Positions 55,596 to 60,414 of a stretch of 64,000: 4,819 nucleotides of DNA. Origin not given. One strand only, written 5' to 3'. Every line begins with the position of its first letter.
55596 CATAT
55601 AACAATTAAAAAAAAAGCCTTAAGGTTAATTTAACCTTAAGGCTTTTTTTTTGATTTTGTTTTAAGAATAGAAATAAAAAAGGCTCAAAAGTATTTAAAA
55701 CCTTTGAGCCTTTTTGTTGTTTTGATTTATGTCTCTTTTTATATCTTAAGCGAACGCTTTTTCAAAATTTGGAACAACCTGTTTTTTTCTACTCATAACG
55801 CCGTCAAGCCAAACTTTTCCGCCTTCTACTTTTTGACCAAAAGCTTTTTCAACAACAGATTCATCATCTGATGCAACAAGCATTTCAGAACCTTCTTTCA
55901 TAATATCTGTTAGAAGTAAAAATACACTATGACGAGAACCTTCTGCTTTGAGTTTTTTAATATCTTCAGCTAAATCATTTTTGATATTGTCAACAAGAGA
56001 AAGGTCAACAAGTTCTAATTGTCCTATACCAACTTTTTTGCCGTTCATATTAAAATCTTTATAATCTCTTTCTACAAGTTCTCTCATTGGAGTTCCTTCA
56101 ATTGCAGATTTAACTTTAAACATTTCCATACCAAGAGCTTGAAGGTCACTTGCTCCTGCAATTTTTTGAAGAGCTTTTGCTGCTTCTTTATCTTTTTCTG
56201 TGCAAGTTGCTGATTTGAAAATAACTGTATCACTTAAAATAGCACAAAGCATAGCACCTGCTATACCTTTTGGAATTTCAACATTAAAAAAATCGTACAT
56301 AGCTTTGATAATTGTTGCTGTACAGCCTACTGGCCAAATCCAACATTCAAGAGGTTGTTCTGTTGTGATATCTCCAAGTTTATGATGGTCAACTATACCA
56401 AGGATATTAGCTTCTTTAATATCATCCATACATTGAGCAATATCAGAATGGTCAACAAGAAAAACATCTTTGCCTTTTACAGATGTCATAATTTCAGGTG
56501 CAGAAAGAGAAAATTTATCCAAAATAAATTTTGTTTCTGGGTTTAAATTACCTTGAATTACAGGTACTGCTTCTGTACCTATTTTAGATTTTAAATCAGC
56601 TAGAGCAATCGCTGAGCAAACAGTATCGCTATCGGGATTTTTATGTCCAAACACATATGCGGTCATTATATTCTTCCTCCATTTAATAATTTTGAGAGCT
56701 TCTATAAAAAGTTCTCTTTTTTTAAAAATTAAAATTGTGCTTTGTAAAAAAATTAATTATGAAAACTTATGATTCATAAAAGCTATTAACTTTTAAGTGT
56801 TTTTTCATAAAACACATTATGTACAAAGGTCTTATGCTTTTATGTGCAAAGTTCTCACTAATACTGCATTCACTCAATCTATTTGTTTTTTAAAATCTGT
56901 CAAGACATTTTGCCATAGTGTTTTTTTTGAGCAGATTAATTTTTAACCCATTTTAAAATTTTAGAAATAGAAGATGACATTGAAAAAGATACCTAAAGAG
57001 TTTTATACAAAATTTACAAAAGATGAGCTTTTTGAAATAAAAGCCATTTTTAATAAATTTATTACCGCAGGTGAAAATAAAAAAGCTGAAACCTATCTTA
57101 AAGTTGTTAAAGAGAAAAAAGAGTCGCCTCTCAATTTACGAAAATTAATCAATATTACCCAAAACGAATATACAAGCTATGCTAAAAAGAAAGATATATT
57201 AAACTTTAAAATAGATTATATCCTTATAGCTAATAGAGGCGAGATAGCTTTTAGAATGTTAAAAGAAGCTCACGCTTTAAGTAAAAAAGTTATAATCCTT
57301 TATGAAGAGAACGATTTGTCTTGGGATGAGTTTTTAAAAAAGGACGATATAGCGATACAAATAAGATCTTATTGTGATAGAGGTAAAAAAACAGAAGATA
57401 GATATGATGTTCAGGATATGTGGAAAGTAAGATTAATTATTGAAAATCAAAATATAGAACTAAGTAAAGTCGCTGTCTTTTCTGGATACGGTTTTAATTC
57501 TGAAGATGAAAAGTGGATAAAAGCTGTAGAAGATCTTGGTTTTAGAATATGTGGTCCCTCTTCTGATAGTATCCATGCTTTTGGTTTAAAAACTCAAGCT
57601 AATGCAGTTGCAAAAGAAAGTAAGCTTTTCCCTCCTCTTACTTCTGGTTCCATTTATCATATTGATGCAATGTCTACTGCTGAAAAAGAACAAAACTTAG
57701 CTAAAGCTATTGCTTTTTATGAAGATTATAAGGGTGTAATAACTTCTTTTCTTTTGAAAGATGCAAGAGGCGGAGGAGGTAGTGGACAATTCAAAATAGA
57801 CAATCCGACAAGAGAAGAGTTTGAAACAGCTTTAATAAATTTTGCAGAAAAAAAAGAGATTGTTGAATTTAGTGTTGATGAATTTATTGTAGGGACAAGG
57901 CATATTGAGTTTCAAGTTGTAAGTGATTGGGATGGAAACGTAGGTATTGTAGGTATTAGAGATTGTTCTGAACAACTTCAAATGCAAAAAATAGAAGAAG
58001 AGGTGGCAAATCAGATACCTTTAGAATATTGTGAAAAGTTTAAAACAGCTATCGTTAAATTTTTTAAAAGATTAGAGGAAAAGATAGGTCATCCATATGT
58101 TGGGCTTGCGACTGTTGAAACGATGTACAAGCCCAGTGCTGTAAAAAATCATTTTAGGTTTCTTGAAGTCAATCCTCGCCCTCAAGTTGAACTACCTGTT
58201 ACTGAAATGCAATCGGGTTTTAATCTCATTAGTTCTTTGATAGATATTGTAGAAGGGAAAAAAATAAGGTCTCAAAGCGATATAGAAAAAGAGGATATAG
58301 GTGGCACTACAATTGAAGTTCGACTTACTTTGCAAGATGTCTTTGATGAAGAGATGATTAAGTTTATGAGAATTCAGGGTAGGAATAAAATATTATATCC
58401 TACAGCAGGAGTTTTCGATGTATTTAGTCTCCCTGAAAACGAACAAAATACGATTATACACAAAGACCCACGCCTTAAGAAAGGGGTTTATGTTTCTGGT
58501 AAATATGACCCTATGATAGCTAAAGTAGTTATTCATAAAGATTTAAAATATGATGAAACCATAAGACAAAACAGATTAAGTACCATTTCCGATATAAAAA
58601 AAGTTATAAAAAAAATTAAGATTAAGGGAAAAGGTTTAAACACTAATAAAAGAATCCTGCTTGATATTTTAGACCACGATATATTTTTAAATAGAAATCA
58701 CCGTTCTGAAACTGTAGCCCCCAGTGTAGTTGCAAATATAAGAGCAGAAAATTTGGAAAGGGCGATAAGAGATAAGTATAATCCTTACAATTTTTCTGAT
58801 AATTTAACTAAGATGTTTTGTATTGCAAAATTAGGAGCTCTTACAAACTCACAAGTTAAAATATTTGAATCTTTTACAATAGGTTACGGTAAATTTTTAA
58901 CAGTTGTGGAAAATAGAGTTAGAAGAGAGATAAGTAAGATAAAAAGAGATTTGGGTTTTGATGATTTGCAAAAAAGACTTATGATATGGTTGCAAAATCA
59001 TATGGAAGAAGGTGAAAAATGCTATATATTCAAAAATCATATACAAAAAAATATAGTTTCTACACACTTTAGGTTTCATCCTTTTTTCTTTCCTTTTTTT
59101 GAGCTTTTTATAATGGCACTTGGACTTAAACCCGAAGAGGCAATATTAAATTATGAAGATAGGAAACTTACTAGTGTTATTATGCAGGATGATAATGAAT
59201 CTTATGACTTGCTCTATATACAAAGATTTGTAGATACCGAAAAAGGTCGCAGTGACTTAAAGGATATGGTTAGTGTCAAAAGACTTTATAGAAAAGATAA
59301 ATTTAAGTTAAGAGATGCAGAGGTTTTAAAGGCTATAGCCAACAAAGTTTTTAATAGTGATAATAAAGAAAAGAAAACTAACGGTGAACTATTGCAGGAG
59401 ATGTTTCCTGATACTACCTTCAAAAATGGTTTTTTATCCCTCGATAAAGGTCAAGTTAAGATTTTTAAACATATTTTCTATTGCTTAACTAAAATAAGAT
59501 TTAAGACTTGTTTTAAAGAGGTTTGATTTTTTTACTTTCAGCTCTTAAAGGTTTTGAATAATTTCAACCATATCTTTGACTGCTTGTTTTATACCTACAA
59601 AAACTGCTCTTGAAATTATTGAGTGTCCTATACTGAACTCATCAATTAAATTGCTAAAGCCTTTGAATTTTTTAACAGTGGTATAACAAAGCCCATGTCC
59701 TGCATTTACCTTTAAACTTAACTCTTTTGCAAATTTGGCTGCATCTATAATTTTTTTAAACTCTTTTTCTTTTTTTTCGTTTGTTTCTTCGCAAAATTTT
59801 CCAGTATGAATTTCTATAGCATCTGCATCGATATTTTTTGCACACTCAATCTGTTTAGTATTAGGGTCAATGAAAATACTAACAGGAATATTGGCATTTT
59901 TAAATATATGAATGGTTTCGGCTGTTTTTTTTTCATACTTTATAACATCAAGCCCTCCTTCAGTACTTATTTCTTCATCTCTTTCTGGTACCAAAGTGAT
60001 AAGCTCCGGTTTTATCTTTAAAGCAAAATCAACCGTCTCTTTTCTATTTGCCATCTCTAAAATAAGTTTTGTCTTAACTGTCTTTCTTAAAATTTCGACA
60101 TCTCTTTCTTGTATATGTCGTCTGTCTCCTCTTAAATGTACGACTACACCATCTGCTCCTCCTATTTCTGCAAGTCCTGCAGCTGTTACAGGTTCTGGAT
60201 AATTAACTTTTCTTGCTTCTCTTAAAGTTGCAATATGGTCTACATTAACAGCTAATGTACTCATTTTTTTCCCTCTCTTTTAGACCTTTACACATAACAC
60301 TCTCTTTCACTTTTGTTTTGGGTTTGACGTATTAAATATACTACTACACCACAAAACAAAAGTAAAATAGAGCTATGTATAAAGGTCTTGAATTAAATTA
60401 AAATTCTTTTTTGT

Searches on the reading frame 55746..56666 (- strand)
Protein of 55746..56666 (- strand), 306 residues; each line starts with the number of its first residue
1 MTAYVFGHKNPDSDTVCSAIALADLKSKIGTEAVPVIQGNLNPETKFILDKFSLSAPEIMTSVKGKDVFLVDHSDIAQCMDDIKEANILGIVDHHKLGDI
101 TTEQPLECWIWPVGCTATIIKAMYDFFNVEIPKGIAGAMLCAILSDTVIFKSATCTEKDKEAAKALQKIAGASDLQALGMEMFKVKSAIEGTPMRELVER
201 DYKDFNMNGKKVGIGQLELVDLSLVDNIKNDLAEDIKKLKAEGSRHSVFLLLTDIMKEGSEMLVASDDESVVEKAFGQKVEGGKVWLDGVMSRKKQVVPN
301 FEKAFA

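Call 41: search_protein_families(library=pfam, proteins=[window:55746-56666:-], max_evalue=0.01)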
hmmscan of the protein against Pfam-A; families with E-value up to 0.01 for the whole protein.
window:55746-56666:- (306 aa): 2 families
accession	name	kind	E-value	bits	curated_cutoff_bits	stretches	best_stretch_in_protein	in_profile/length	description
PF02833.19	DHHA2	-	3.5e-36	124.8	27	1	180-304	1-126/126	DHHA2 domain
PF01368.27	DHH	-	1.1e-18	68.2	28.1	1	4-143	3-125/125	DHH family, N-terminal domain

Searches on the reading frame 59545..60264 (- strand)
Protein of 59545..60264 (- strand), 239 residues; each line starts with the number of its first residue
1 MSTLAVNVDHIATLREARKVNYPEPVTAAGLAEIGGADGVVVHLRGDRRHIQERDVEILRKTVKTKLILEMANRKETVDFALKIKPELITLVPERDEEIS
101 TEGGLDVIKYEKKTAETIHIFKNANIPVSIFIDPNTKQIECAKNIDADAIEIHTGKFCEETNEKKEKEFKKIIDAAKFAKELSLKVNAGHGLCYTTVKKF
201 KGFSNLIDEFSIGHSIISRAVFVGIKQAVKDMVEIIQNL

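Call 41: search_protein_families(library=pfam, proteins=[window:59545-60264:-], max_evalue=0.01)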
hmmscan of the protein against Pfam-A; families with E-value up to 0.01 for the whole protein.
window:59545-60264:- (239 aa): 1 family
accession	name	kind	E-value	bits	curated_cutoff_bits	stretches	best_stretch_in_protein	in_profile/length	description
PF03740.19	PdxJ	-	1.9e-90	302.5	24.5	1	4-236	2-234/234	Pyridoxal phosphate biosynthesis protein PdxJ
